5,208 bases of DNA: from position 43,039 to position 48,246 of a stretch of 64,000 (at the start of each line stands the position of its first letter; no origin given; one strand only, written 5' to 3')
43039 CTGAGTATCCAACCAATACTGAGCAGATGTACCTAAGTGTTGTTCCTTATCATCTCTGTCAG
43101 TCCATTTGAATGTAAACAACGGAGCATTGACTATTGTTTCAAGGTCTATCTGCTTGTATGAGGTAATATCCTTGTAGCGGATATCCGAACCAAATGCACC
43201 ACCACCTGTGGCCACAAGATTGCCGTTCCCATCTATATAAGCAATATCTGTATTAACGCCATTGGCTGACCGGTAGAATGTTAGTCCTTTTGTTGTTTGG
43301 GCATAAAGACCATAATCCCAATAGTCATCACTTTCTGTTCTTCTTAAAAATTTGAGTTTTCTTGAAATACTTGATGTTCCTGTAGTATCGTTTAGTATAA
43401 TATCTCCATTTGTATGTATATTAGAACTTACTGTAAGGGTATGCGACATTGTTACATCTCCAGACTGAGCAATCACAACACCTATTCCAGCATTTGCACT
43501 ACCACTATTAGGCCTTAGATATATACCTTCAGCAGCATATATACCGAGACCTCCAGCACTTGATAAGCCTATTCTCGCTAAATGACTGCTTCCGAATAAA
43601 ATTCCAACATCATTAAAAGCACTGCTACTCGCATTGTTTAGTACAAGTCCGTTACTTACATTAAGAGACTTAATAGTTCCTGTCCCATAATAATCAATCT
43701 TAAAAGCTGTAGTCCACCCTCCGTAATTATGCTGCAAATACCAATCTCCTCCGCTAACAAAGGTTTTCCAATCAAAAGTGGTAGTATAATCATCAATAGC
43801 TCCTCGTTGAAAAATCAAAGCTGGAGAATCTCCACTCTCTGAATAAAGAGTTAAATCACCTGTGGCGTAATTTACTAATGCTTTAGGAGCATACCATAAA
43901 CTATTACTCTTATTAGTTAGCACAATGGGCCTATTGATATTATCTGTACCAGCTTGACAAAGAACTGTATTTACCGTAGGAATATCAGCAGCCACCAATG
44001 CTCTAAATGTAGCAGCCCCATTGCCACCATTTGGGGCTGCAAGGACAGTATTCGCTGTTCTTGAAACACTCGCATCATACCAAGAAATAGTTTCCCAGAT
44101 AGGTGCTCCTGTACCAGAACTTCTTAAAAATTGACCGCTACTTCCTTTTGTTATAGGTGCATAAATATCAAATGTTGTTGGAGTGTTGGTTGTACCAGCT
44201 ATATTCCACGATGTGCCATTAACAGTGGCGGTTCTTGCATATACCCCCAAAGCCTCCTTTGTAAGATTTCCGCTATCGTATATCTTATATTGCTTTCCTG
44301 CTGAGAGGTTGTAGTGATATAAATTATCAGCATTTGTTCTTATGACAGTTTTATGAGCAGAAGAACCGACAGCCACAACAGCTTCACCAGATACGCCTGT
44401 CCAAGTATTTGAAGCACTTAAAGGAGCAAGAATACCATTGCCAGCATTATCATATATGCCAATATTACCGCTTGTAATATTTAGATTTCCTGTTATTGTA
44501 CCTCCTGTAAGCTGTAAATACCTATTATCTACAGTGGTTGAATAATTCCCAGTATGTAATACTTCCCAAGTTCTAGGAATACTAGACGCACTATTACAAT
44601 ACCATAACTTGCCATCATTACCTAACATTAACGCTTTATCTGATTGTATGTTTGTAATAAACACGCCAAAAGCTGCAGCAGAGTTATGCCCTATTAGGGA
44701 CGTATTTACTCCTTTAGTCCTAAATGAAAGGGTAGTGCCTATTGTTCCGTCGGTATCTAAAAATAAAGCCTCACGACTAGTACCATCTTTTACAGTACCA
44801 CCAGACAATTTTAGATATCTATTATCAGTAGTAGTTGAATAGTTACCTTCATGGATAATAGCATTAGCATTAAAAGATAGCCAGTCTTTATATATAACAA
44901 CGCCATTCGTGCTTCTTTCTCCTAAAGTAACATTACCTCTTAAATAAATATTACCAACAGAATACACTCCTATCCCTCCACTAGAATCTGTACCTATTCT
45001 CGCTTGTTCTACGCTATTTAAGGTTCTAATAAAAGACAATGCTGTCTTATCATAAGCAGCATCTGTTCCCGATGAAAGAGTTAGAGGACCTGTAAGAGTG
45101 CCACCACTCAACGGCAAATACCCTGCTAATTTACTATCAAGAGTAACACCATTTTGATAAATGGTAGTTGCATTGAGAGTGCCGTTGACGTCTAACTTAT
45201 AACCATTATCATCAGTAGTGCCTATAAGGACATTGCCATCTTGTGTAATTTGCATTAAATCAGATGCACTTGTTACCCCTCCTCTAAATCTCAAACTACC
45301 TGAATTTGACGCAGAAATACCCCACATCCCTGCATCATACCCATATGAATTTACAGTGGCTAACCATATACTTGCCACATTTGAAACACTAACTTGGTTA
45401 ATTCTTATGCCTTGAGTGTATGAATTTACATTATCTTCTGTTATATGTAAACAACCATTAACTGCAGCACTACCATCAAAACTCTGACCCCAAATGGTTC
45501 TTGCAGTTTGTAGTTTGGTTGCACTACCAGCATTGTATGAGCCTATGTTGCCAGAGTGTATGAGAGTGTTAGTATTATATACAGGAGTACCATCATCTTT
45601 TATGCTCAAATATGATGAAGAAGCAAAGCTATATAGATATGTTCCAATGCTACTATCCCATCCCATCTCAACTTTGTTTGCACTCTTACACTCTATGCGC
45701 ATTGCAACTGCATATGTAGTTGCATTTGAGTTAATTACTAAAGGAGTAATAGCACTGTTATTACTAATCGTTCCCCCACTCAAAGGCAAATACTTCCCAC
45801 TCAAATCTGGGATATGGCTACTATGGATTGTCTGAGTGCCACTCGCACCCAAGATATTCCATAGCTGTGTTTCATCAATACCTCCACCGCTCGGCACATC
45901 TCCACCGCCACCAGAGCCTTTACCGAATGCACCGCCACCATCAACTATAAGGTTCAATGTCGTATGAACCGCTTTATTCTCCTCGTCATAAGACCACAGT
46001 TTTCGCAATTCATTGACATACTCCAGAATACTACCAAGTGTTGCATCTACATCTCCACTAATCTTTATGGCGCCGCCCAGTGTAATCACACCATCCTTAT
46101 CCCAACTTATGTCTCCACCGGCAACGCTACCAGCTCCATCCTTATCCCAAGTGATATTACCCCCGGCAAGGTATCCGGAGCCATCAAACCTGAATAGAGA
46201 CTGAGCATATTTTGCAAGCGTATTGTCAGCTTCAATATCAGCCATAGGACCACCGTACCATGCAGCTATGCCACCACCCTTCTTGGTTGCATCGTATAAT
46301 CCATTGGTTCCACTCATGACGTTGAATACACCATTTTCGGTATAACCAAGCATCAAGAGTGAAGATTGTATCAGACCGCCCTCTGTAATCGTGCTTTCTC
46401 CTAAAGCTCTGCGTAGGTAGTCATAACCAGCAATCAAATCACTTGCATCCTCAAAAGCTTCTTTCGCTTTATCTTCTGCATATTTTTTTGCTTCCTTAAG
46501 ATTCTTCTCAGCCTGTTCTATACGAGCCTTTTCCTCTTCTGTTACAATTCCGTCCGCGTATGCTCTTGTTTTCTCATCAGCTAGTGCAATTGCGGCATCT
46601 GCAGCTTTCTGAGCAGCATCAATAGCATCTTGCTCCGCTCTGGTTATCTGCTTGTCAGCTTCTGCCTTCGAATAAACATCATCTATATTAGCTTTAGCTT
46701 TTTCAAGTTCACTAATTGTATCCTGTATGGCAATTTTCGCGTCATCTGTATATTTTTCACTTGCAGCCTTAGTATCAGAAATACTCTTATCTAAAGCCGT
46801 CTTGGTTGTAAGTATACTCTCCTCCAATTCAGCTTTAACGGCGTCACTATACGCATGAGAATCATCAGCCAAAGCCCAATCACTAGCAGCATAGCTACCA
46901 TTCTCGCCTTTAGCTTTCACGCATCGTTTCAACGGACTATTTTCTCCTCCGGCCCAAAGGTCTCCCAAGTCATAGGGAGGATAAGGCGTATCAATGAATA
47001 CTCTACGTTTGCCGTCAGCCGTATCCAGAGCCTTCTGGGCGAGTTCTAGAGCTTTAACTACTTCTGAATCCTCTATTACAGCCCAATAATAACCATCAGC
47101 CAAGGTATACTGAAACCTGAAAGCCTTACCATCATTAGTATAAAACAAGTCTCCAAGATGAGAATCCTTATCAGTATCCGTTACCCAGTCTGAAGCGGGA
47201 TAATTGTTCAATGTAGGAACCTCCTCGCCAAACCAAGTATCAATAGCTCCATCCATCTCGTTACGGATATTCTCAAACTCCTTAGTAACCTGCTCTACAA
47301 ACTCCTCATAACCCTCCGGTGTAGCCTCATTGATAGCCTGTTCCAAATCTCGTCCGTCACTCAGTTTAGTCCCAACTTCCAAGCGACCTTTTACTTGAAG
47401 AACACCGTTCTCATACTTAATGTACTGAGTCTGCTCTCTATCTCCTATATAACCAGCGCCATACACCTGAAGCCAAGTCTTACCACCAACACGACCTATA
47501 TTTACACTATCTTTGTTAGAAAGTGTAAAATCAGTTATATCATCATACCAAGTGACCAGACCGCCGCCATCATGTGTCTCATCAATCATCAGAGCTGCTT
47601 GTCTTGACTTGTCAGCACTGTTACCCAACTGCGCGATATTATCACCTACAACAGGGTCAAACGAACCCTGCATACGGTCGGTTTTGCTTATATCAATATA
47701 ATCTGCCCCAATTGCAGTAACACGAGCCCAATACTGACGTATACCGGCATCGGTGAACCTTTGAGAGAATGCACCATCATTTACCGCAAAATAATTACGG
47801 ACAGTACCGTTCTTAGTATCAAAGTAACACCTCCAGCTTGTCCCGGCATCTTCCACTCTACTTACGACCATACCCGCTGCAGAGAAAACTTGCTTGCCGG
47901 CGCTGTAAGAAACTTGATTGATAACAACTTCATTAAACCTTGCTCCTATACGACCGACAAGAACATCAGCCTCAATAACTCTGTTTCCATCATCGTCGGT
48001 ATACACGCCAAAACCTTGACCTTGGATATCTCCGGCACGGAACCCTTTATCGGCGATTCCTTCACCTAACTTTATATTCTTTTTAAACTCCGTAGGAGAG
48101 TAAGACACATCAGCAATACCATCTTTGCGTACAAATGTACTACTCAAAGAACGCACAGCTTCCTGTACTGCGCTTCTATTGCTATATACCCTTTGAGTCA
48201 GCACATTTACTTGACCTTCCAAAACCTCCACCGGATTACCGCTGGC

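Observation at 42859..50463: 2534-aa tail fibre with Phage_fiber_2-type repeats and a C-terminal S74-like intramolecular chaperone (SDIRYK)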

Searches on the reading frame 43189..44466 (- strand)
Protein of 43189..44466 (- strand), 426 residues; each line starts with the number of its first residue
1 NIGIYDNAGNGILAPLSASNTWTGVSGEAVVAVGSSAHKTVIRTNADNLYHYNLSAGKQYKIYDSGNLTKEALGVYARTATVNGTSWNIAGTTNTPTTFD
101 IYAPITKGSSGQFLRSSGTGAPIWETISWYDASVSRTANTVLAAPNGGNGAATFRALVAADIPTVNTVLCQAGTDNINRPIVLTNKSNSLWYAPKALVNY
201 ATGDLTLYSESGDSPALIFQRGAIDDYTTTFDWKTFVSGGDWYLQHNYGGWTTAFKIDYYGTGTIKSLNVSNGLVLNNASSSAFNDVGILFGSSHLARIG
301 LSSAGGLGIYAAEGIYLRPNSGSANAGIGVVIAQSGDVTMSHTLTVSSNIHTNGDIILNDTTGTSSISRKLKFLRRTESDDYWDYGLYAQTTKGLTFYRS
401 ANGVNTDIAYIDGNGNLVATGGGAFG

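Call 29: search_protein_families(library=pfam, proteins=[window:43189-44463:-], max_evalue=1)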
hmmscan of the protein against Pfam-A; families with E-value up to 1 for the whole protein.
window:43189-44463:- (425 aa): 0 families

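Call 42: search_protein_families(library=phrogs, proteins=[window:43189-44466:-], max_evalue=0.01)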
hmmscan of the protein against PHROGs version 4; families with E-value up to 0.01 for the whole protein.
window:43189-44466:- (426 aa): 1 family
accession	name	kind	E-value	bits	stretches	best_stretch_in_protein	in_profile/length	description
phrog_21048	-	unknown function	0.0082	17.1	0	225-278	19-67/69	-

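Call 43: search_protein_families(library=ncbifam, proteins=[window:43189-44466:-], max_evalue=0.1)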
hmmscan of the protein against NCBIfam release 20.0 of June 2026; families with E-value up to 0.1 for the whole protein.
window:43189-44466:- (426 aa): 0 families

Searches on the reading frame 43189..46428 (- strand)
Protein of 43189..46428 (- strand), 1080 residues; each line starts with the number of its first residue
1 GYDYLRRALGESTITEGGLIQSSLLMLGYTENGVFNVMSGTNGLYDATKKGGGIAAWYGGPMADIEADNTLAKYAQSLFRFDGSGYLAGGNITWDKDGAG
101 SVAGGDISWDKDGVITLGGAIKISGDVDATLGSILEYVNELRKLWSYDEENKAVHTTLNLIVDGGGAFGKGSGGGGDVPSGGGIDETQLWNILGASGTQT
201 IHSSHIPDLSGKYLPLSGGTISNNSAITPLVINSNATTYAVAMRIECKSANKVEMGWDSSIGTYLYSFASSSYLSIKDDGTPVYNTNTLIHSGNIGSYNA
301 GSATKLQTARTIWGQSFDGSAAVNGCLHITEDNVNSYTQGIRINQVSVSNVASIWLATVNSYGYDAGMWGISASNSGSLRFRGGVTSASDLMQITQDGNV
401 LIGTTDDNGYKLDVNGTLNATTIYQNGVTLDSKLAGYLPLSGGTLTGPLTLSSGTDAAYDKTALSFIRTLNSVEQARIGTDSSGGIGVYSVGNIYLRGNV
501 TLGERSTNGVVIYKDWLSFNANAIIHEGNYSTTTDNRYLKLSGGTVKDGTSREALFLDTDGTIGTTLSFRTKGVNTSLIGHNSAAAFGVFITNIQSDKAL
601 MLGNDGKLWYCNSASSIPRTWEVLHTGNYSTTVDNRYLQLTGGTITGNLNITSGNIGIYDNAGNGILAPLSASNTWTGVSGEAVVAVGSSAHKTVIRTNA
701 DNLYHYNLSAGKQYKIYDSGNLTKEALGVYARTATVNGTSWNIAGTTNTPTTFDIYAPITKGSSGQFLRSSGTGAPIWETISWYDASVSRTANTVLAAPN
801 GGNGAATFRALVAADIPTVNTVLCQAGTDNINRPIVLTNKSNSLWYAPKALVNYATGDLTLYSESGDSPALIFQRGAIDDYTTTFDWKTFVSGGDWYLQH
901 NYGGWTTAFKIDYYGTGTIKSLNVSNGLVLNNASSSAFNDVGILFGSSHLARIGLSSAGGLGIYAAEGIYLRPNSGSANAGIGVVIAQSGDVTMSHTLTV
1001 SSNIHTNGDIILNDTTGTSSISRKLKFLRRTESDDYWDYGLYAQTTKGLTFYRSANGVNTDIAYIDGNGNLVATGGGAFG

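Call 79: search_protein_families(library=pfam, proteins=[window:43189-45846:-], max_evalue=10)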
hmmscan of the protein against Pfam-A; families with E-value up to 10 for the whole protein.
window:43189-45846:- (886 aa): 2 families
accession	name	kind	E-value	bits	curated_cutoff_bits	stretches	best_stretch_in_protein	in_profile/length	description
PF17995.8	GH101_N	-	0.02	14.9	25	1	340-425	17-101/180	Endo-alpha-N-acetylgalactosaminidase N-terminal domain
PF24142.1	Beta-sand_ComC_1st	-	0.16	13.2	27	0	408-444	23-59/79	EGF-like domain-containing protein ComC first beta-sandwich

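Call 91: search_solved_structures(query=window:43189-46428:-, max_evalue=1, show_alignments=2)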
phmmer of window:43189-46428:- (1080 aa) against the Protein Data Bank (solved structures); distinct sequences matched with E-value up to 1: 3.
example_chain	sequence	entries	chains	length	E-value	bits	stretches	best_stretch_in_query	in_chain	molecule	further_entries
6vfq_A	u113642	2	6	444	0.16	13.1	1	147-186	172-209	Protocadherin-10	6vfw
6vg4_A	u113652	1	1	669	0.27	12.4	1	147-186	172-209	Protocadherin-10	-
6wxh_D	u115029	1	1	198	0.65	11.1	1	146-200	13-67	Colicin-E1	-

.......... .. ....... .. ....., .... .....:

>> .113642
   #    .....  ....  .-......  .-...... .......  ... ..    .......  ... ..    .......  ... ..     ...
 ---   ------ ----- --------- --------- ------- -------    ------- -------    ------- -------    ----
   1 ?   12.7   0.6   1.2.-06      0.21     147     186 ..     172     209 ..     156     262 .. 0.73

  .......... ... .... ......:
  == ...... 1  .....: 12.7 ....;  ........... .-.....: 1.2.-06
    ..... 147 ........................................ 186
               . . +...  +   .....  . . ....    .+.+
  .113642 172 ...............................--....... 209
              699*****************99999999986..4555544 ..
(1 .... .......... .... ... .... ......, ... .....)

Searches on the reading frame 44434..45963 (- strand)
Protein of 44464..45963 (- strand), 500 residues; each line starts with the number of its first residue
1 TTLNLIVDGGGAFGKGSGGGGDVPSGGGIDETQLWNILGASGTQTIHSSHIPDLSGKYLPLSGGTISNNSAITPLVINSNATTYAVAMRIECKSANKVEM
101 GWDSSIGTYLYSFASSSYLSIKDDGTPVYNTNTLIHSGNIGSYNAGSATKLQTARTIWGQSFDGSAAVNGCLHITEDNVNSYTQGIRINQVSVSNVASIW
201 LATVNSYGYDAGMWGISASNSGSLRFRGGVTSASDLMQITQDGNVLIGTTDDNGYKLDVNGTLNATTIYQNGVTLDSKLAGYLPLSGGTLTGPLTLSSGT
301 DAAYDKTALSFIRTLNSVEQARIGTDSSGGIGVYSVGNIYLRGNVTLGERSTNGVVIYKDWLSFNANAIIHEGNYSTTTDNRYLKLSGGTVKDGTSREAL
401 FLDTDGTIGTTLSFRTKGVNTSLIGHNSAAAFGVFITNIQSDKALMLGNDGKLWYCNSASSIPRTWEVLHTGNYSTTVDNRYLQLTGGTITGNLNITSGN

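Call 29: search_protein_families(library=pfam, proteins=[window:44464-45963:-], max_evalue=1)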
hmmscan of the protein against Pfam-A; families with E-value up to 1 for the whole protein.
window:44464-45963:- (500 aa): 3 families
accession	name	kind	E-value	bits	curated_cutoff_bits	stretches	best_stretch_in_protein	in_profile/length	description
PF17995.8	GH101_N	-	0.011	15.9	25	1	379-462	17-99/180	Endo-alpha-N-acetylgalactosaminidase N-terminal domain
PF24142.1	Beta-sand_ComC_1st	-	0.061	14.5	27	0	447-483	23-59/79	EGF-like domain-containing protein ComC first beta-sandwich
PF18640.6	LepB_N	-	0.19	11.7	25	1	134-166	28-62/183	LepB N-terminal domain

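Call 42: search_protein_families(library=phrogs, proteins=[window:44434-45846:-], max_evalue=0.01)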
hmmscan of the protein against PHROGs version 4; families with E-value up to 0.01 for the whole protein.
window:44434-45846:- (471 aa): 4 families
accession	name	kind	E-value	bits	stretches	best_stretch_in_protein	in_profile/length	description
phrog_6722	-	tail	1.4e-10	41.3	1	105-130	326-351/974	tail fiber protein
phrog_26019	-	unknown function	7.9e-08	31.3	1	100-228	1101-1218/1347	-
phrog_23453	-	tail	6.7e-07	29.2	1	418-459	368-410/512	tail fiber protein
phrog_1833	-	tail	0.0012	19.5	1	96-154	207-260/322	tail fiber protein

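Call 43: search_protein_families(library=ncbifam, proteins=[window:44434-45846:-], max_evalue=0.1)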
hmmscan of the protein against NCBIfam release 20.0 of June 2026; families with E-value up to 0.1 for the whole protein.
window:44434-45846:- (471 aa): 0 families

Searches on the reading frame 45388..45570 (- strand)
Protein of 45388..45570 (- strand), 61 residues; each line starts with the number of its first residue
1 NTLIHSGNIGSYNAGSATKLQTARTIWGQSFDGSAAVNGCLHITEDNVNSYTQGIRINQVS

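Call 79: search_protein_families(library=pfam, proteins=[window:45388-45570:-], max_evalue=10)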
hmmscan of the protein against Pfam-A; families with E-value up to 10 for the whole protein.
seq(61 aa): 1 family
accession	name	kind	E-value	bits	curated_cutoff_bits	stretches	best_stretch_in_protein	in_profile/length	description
PF18640.6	LepB_N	-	0.016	15.3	25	1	4-35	29-62/183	LepB N-terminal domain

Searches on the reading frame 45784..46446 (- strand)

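Call 42: search_protein_families(library=phrogs, proteins=[window:45784-46446:-], max_evalue=0.01)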
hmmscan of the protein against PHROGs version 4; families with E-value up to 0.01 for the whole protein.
window:45784-46446:- (221 aa): 1 family
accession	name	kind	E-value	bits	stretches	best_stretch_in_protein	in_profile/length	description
phrog_26019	-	unknown function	1.2e-06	27.4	1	158-212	773-826/1347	-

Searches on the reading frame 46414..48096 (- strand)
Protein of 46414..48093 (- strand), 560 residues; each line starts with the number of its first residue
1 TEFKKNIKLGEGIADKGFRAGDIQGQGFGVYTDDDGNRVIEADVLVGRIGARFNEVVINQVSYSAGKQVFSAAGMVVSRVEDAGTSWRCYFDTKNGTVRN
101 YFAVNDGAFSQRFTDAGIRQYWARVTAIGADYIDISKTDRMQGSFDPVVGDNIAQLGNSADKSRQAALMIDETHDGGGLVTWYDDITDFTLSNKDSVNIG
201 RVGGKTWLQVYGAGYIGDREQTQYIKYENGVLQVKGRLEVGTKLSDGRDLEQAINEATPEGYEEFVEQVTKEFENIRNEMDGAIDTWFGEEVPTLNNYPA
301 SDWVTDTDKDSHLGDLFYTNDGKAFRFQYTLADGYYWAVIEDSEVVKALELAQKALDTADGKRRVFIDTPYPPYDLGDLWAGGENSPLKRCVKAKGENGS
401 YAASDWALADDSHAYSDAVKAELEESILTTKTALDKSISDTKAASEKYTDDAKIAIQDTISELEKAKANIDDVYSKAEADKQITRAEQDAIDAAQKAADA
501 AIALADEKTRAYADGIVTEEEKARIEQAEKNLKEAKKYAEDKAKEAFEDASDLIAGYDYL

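Call 29: search_protein_families(library=pfam, proteins=[window:46414-48093:-], max_evalue=1)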
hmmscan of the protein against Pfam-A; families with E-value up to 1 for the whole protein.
window:46414-48093:- (560 aa): 3 families
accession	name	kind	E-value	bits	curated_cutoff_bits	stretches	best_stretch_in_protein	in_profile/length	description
PF22775.2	GA_3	-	0.0012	19.7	27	2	495-541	15-62/100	GA-like domain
PF07464.16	ApoLp-III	-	0.042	14.4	36.3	1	421-499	61-137/146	Apolipophorin-III precursor (apoLp-III)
PF14362.11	DUF4407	-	0.91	9.2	31.3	0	420-554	110-222/297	Domain of unknown function (DUF4407)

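Call 90: search_solved_structures(query=window:46429-48096:-, max_evalue=1, show_alignments=2)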
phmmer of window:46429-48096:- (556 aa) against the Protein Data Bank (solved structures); distinct sequences matched with E-value up to 1: 4.
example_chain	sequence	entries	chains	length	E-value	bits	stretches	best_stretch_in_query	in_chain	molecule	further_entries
1jju_A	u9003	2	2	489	0.033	16.1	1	61-132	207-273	QUINOHEMOPROTEIN AMINE DEHYDROGENASE | quinohemoprotein amine dehydrogenase 60 kDa subunit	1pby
2fk9_A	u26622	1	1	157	0.13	14.2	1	243-290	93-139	protein kinase C, eta type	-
13hr_I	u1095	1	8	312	0.3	12.9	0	460-536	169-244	Mce/MlaD domain-containing protein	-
1gmi_A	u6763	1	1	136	0.54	12.1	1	242-289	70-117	PROTEIN KINASE C, EPSILON TYPE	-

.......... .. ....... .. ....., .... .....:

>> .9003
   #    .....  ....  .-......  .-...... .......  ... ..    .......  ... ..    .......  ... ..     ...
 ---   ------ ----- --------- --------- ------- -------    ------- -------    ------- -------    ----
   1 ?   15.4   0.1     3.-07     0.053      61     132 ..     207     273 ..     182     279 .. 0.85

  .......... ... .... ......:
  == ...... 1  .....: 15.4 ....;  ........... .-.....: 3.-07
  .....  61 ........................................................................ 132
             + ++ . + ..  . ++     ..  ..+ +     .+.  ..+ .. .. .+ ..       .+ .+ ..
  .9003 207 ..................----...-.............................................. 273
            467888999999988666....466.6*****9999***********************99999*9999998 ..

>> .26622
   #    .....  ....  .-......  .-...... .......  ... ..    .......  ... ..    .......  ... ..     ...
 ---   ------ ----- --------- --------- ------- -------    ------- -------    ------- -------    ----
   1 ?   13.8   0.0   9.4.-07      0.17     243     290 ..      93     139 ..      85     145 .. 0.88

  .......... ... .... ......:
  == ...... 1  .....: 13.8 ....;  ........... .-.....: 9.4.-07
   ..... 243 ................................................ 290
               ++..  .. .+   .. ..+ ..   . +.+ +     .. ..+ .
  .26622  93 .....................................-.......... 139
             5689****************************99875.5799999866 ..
